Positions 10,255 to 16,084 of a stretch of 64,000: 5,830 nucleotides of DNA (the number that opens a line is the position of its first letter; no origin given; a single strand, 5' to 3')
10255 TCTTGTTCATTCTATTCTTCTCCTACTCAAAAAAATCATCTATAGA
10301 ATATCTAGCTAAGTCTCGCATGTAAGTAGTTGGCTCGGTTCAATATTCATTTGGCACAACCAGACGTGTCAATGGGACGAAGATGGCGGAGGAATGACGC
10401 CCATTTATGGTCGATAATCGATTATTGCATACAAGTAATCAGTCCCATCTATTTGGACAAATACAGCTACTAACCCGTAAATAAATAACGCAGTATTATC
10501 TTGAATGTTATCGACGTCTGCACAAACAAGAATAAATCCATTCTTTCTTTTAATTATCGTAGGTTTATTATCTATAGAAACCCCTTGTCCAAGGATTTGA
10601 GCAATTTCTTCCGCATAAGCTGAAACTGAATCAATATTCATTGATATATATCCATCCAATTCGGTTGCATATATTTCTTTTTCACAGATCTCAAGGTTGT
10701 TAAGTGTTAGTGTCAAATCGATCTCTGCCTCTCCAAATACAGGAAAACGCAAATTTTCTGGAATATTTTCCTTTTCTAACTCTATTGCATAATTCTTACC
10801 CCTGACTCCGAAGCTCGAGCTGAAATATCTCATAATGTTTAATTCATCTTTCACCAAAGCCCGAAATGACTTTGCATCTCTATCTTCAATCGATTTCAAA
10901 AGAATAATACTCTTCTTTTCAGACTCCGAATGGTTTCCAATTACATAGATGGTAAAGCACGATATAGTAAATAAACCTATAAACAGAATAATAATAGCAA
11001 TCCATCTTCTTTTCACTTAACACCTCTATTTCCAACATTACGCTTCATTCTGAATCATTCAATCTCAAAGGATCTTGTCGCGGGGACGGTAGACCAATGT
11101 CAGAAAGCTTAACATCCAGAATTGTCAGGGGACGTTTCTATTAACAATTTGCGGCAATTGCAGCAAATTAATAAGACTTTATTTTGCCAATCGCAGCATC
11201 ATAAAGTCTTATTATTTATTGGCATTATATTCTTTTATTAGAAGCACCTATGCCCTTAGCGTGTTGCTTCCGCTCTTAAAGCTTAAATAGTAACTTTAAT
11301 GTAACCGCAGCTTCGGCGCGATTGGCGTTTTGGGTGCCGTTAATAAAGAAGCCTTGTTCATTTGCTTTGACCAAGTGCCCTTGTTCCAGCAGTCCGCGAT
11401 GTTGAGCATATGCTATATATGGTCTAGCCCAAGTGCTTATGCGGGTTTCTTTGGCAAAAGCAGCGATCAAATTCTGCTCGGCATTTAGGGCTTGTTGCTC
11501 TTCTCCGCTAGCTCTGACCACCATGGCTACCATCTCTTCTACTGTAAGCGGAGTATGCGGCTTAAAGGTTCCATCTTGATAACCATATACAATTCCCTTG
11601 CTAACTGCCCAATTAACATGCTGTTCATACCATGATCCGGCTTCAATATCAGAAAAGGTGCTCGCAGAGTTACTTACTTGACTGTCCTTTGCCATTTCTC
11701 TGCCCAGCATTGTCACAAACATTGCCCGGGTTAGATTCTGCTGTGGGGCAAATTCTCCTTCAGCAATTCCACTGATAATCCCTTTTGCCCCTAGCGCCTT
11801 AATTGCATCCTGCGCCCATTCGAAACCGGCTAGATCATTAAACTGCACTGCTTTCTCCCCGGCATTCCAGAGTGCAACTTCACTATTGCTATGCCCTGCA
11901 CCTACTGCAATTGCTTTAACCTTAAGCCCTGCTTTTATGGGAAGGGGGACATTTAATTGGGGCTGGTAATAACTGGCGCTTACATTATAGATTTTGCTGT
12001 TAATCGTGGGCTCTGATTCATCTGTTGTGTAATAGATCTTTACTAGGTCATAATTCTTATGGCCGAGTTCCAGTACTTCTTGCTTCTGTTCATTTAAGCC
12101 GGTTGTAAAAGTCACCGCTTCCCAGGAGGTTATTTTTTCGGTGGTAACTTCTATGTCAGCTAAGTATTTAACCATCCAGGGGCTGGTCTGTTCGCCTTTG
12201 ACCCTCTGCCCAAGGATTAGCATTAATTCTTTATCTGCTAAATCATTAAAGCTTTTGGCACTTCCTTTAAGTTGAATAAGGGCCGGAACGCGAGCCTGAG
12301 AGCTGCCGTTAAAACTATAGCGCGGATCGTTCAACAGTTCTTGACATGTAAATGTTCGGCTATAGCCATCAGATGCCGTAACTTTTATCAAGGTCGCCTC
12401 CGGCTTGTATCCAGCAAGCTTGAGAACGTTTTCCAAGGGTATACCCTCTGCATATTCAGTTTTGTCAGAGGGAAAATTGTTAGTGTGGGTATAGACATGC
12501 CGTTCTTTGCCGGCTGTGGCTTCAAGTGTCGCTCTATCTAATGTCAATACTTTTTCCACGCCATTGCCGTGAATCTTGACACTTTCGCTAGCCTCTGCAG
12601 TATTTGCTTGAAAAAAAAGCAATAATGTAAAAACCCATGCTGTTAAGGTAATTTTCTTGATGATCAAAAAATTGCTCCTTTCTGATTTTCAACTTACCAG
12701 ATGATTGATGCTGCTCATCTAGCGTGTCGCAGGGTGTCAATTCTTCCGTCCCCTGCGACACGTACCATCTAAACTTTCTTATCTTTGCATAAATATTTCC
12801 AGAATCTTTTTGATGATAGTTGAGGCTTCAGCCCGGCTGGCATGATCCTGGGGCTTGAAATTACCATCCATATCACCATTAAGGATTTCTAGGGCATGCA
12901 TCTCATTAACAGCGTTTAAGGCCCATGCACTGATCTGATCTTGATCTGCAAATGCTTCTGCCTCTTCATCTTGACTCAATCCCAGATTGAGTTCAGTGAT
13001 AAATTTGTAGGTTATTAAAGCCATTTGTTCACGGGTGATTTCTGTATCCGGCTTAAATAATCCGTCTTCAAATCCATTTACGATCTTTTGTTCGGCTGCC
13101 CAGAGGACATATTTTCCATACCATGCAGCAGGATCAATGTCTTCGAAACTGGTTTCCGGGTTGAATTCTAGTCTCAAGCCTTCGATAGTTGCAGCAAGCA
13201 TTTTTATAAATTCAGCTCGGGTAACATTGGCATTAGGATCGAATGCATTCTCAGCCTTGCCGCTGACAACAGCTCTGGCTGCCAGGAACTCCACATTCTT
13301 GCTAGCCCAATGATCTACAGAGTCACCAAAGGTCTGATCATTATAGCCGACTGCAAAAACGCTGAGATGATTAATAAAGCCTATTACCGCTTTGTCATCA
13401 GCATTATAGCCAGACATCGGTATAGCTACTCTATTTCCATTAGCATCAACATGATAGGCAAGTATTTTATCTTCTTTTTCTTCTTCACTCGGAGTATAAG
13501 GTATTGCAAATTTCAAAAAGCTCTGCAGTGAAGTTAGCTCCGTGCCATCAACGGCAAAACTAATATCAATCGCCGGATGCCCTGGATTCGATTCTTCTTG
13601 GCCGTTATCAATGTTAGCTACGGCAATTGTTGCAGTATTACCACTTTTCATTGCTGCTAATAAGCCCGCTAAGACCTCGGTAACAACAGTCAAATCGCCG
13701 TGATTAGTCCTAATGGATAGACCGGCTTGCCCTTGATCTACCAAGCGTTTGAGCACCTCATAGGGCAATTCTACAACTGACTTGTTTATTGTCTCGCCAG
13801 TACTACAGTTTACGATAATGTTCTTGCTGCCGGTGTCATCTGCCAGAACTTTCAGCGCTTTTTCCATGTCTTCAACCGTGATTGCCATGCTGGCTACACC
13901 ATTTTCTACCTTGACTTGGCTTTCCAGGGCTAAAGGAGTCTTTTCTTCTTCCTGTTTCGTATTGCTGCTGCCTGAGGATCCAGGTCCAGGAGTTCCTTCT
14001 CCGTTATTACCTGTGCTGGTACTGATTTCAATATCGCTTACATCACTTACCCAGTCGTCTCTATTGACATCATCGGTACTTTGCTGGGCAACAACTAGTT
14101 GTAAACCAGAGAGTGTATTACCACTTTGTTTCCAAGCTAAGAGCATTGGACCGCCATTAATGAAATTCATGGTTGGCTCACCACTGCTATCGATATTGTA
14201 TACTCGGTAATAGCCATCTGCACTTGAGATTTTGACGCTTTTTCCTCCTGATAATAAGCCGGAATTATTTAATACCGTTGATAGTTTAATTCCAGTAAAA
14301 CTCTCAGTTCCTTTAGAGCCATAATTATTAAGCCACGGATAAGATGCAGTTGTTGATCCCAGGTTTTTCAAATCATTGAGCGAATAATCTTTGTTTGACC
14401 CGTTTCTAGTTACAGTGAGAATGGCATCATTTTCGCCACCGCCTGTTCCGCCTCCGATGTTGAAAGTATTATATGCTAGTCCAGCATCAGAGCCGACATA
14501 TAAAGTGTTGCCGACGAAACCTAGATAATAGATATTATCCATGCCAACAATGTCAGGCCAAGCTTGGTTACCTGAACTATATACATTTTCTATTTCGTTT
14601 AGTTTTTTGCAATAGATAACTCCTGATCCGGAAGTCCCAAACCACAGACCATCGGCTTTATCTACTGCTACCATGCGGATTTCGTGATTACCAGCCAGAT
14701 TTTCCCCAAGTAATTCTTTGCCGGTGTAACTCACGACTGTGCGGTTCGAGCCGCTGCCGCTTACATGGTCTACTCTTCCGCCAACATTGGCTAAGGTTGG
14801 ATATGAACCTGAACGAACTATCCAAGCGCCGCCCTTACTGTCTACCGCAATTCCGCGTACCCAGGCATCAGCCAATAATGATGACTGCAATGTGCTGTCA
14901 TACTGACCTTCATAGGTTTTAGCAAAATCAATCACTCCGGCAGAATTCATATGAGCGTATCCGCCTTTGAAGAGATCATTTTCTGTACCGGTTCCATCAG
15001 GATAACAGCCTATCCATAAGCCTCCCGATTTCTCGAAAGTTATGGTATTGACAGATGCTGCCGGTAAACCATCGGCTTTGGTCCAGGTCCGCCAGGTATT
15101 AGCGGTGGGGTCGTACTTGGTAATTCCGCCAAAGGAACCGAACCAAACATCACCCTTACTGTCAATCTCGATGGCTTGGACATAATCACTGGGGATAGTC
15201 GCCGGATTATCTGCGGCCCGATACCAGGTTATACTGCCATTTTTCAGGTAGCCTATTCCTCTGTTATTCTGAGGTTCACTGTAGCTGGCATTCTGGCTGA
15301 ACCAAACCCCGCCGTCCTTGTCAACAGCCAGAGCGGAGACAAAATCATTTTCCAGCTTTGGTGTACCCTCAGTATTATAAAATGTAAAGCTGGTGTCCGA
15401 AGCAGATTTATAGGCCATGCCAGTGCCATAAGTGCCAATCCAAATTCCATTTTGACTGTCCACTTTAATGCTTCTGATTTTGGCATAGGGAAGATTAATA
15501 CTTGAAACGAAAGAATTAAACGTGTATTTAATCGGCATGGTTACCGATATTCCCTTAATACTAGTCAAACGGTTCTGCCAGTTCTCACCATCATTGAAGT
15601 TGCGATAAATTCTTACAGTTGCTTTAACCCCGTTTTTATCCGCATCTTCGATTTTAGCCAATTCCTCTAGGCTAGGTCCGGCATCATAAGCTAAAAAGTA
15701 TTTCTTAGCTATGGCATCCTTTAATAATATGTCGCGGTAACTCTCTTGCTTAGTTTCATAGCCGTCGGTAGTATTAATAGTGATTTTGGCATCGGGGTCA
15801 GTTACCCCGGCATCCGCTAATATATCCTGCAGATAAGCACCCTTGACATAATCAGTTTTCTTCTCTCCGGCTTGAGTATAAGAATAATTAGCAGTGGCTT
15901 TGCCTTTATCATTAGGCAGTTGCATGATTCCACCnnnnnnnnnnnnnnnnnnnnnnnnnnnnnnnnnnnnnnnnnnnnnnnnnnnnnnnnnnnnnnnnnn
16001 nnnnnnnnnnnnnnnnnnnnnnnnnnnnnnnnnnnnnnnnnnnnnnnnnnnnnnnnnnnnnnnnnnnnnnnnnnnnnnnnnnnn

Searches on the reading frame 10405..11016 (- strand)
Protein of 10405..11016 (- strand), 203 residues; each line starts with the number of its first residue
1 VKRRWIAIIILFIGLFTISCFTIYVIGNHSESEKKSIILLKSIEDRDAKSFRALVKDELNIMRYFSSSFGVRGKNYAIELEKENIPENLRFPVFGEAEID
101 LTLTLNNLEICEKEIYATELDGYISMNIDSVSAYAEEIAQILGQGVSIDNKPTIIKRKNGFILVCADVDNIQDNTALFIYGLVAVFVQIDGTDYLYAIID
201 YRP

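Call 10: search_protein_families(library=pfam, proteins=[window:10405-11016:-], max_evalue=0.001)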
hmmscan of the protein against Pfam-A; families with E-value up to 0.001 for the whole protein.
window:10405-11016:- (203 aa): 0 families

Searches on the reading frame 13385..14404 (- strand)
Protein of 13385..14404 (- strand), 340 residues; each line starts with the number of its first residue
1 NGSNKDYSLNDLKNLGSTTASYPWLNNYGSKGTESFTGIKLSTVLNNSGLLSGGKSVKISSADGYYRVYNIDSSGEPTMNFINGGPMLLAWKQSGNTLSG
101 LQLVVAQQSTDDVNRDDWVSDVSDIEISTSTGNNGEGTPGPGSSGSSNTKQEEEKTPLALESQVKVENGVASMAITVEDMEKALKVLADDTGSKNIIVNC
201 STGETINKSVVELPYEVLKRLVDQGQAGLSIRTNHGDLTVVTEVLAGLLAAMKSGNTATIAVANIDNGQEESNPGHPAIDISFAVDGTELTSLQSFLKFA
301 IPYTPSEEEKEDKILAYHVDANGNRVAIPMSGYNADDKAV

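Call 13: search_protein_families(library=pfam, proteins=[window:13385-14404:-], max_evalue=1)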
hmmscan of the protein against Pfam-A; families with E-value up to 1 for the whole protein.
window:13385-14404:- (340 aa): 1 family
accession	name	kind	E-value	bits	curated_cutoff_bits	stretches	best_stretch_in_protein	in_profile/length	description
PF00174.25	Oxidored_molyb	-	0.00045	20.3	24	1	27-99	62-132/169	Oxidoreductase molybdopterin binding domain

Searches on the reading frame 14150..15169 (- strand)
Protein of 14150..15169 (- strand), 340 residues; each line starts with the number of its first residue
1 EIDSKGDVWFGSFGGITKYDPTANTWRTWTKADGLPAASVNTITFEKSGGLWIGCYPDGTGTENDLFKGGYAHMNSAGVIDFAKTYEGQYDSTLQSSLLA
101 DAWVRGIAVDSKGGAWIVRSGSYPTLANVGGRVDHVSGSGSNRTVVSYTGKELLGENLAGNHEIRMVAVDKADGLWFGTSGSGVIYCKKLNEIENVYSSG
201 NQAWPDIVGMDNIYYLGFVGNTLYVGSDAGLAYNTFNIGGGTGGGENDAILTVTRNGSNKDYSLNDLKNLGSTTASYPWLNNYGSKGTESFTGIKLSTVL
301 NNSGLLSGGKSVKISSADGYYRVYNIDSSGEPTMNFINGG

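Call 13: search_protein_families(library=pfam, proteins=[window:14150-15169:-], max_evalue=1)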
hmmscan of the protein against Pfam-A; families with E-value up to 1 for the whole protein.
window:14150-15169:- (340 aa): 2 families
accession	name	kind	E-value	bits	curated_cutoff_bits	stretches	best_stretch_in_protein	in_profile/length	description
PF07494.17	Reg_prop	-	4.8e-09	35.8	20.4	2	160-181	4-24/24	Two component regulator propeller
PF00174.25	Oxidored_molyb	-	0.07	13.2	24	1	282-320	62-106/169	Oxidoreductase molybdopterin binding domain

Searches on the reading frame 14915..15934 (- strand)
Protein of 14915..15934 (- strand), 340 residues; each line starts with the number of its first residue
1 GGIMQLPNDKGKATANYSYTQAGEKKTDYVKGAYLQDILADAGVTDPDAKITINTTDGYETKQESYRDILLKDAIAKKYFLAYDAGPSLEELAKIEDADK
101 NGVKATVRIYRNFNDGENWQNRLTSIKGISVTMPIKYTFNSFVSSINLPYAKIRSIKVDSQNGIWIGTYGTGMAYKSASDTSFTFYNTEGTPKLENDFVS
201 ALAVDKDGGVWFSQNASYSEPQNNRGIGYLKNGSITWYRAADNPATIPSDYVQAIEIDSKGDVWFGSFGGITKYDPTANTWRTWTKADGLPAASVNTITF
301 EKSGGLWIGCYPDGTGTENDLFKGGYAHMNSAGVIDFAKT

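Call 13: search_protein_families(library=pfam, proteins=[window:14915-15934:-], max_evalue=1)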
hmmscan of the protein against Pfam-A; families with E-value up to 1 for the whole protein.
window:14915-15934:- (340 aa): 3 families
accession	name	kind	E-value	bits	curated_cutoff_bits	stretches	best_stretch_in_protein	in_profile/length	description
PF07494.17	Reg_prop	-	2.2e-18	64.4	20.4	4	148-170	2-24/24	Two component regulator propeller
PF00174.25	Oxidored_molyb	-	0.029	14.4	24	1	27-84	68-125/169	Oxidoreductase molybdopterin binding domain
PF00847.26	AP2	-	0.15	12.8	33.3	0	162-179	28-45/54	AP2 domain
